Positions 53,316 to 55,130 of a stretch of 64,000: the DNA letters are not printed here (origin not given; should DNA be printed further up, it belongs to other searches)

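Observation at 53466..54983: In-frame fusion of a GmhB-like phosphatase to Sua5/TsaC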

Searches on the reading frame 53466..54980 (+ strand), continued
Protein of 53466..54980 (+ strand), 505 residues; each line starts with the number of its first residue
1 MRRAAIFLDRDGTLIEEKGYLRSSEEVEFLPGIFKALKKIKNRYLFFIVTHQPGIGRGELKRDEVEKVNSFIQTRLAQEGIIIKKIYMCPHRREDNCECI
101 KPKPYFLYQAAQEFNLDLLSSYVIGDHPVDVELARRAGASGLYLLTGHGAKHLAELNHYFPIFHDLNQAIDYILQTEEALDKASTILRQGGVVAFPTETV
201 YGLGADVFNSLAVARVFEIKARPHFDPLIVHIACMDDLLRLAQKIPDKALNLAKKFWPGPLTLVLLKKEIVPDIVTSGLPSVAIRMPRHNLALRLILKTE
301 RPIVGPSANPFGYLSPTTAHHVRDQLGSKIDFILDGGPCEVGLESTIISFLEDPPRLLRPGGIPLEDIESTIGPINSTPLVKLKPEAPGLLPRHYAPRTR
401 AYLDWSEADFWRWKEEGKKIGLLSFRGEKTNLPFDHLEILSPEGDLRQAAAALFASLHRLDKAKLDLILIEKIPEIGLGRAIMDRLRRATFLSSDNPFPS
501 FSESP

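Call 55: search_protein_families(library=ncbifam, proteins=[L104:3282-4589:+, L107:4623-5966:+, L104:4606-5931:+, L104:7588-8157:+, L104:8203-8577:+, L109:5684-6001:+], max_evalue=0.00001)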
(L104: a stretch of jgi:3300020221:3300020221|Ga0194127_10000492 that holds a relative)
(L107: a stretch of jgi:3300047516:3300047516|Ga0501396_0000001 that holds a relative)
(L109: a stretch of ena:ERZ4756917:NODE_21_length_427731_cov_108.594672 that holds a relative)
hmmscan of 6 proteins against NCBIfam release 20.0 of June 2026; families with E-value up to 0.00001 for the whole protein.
L104:3282-4589:+ (436 aa): 31 families (the best 25 are shown)
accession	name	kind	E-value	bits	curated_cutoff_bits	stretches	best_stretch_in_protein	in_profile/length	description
NF006388.0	PRK08637.1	equivalog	1.4e-188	627.2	301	1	1-432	1-432/433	hypothetical protein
NF041364.1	GntC_guanitoxin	equivalog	7.3e-20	71.2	415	1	72-399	19-323/356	guanitoxin biosynthesis PLP-dependent (S)-gamma-hydroxy-L-arginine cyclodehydratase GntC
NF006230.0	PRK08363.1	equivalog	4e-16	58.8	534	1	73-303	55-269/398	alanine aminotransferase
TIGR01264.1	tyr_amTase_E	equivalog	1.4e-14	53.7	474.25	1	83-292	68-262/403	tyrosine transaminase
NF005744.0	PRK07568.1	subfamily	1.9e-14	53.3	389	1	66-393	44-342/398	pyridoxal phosphate-dependent aminotransferase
NF006719.0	PRK09257.1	subfamily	2.6e-14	53.2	377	1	37-417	16-385/397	aromatic amino acid transaminase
NF004770.0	PRK06108.1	subfamily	4.9e-14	52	422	1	84-326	69-289/396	pyridoxal phosphate-dependent aminotransferase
NF005588.0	PRK07309.1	equivalog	5.2e-14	51.9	576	1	76-285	55-250/391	pyridoxal phosphate-dependent aminotransferase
NF005305.0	PRK06836.1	equivalog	6.5e-13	48.7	376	1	68-326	55-298/396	pyridoxal phosphate-dependent aminotransferase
TIGR01265.1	tyr_nico_aTase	subfamily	8.6e-13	48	292.45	1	83-373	68-336/403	tyrosine/nicotianamine family aminotransferase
NF005817.0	PRK07683.1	equivalog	1.2e-12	47.3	575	1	60-288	36-248/387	aminotransferase A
TIGR03540.1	DapC_direct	equivalog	5.6e-12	45.3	593.25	1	121-400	99-350/383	LL-diaminopimelate aminotransferase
NF004769.0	PRK06107.1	equivalog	8.8e-12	44.5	617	1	82-304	64-268/402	aspartate transaminase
NF006756.0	PRK09276.1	subfamily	7.2e-11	41.6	507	1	121-395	101-348/387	LL-diaminopimelate aminotransferase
NF005855.0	PRK07777.1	equivalog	1.1e-10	41.4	553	1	71-395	48-347/391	pyridoxal phosphate-dependent aminotransferase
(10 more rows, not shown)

L107:4623-5966:+ (448 aa): 24 families
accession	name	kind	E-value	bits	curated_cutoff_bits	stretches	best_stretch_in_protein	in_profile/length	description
NF006388.0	PRK08637.1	equivalog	2.3e-181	603.4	301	1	4-432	3-432/433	hypothetical protein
NF041364.1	GntC_guanitoxin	equivalog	3.5e-12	45.9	415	1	85-401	33-325/356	guanitoxin biosynthesis PLP-dependent (S)-gamma-hydroxy-L-arginine cyclodehydratase GntC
NF006719.0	PRK09257.1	subfamily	7e-12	45.1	377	1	38-378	16-354/397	aromatic amino acid transaminase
NF004770.0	PRK06108.1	subfamily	2.6e-11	43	422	1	85-287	69-258/396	pyridoxal phosphate-dependent aminotransferase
NF005305.0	PRK06836.1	equivalog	2.2e-09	37.1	376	1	78-244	64-224/396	pyridoxal phosphate-dependent aminotransferase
NF005744.0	PRK07568.1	subfamily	1.5e-08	33.9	389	1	66-243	43-209/398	pyridoxal phosphate-dependent aminotransferase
NF005588.0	PRK07309.1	equivalog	2.3e-08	33.3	576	1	85-285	63-249/391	pyridoxal phosphate-dependent aminotransferase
NF006488.0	PRK08912.1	equivalog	3.2e-08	32.9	498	1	84-288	58-247/387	aminotransferase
NF052290.2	MocR_like_YczR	exception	5.7e-08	31.9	487.4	1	118-285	167-320/458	MocR-like transcription factor YczR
TIGR04544.1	3metArgNH2trans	equivalog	1.4e-07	31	350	1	71-248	34-198/366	beta-methylarginine biosynthesis bifunctional aminotransferase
NF004769.0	PRK06107.1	equivalog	1.6e-07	30.5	617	1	85-328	66-288/402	aspartate transaminase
NF005601.0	PRK07337.1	equivalog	2.7e-07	30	496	1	71-244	54-216/394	pyridoxal phosphate-dependent aminotransferase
TIGR01265.1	tyr_nico_aTase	subfamily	3.7e-07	29.5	292.45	1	76-361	60-326/403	tyrosine/nicotianamine family aminotransferase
TIGR03540.1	DapC_direct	equivalog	4.3e-07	29.2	593.25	1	122-332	99-288/383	LL-diaminopimelate aminotransferase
TIGR03947.1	viomycin_VioD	equivalog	4.7e-07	29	390.9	1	118-247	73-193/359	capreomycidine synthase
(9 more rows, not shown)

L104:4606-5931:+ (442 aa): 16 families
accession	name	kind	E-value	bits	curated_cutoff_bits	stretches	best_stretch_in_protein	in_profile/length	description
TIGR02660.1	nifV_homocitr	equivalog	2.6e-41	142.1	462.9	1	43-411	1-347/365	homocitrate synthase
NF002085.0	PRK00915.1-2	subfamily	7.4e-38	130.5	517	1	39-436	9-382/504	2-isopropylmalate synthase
TIGR02090.1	LEU1_arch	subfamily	3.3e-36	125.2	484.75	1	45-410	2-345/363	isopropylmalate/citramalate/homocitrate synthases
TIGR02146.1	LysS_fung_arch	equivalog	1.6e-33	116.4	413.55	1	46-409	1-342/344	homocitrate synthase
NF041069.1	IPMS_Sufob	equivalog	9.8e-30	104.1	600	1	45-407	2-348/371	isopropylmalate synthase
NF002086.0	PRK00915.1-3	equivalog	4.6e-29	101.3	532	1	42-397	5-354/516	2-isopropylmalate synthase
TIGR00973.1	leuA_bact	equivalog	1e-24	86.9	598.7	1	43-395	1-345/494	2-isopropylmalate synthase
NF002087.0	PRK00915.1-4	equivalog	1.2e-23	83.4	729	1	43-389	6-345/516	2-isopropylmalate synthase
NF002084.0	PRK00915.1-1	equivalog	5.7e-22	77.9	748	1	43-405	4-356/523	2-isopropylmalate synthase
NF042433.1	CitmalDyn_Leptosp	equivalog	1e-20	73.8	950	1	111-357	79-312/514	(R)-citramalate synthase CimA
NF002088.0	PRK00915.1-5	equivalog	9.3e-18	64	697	1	43-363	3-316/514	2-isopropylmalate synthase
TIGR00977.1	citramal_synth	equivalog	2.6e-14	52.4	450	1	223-409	177-362/526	citramalate synthase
NF042434.1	IPMS_Lepto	equivalog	1.6e-11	43.8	500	1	249-390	205-350/374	2-isopropylmalate synthase LeuA2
NF006049.0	PRK08195.1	subfamily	1.8e-08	33.8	229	1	223-322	171-269/344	4-hyroxy-2-oxovalerate/4-hydroxy-2-oxopentanoic acid aldolase,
NF002991.1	PRK03739.1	subfamily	7.9e-07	28.1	455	1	250-354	239-342/550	2-isopropylmalate synthase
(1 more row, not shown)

L104:7588-8157:+ (190 aa): 17 families
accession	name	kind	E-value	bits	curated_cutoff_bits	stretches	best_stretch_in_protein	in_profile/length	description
NF053794.1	beta_CO2some_M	equivalog_domain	1.4e-33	116.5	550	1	18-188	20-193/320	beta-carboxysome scaffolding protein CcmM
NF040597.1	carb_anhyd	equivalog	1.1e-27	97.2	380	1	12-188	55-245/248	carbonic anhydrase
NF050158.1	CarbAnhydGPos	equivalog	5.5e-18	65.2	250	1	15-182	7-160/172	gamma carbonic anhydrase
NF010150.1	PRK13627.1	equivalog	1.5e-15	57.4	305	1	15-143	8-123/196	carnitine operon protein CaiE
TIGR02287.1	PaaY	equivalog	3.4e-14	53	319.6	1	15-146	6-131/192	phenylacetic acid degradation protein PaaY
TIGR03570.1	NeuD_NnaD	subfamily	5.7e-14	52.2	160.8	1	66-135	114-186/202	NeuD/PglB/VioB family sugar acetyltransferase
NF002060.0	PRK00892.1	subfamily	1.1e-10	41.2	207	1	66-135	110-182/345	UDP-3-O-(3-hydroxymyristoyl)glucosamine N-acyltransferase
NF010935.0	PRK14355.1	equivalog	1.3e-08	33.9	718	1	82-164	265-347/459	bifunctional UDP-N-acetylglucosamine diphosphorylase/glucosamine-1-phosphate N-acetyltransferase GlmU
TIGR01853.1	lipid_A_lpxD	equivalog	3e-08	33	242.5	0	68-135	103-173/325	UDP-3-O-(3-hydroxymyristoyl)glucosamine N-acyltransferase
NF041874.1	EPS_EpsC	equivalog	6.2e-08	32.5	150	0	17-55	113-151/168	serine O-acetyltransferase EpsC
NF003657.0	PRK05289.1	equivalog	7.1e-08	31.9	226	0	19-77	5-65/264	acyl-ACP--UDP-N-acetylglucosamine O-acyltransferase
NF053793.1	beta_CO2some_N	equivalog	1.4e-07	31.4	100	1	28-135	12-112/118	beta-carboxysome scaffolding protein CcmN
TIGR01173.1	glmU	equivalog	1.7e-07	30.5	366.85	0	80-160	257-337/452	bifunctional UDP-N-acetylglucosamine diphosphorylase/glucosamine-1-phosphate N-acetyltransferase GlmU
TIGR03992.1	Arch_glmU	subfamily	2.4e-07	30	292.1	0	70-147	237-311/393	bifunctional sugar-1-phosphate nucleotidylyltransferase/acetyltransferase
NF010934.1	PRK14354.1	equivalog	5.3e-06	25.2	450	0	80-153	257-329/447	bifunctional UDP-N-acetylglucosamine diphosphorylase/glucosamine-1-phosphate N-acetyltransferase GlmU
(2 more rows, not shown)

L104:8203-8577:+ (125 aa): 0 families

L109:5684-6001:+ (106 aa): 0 families
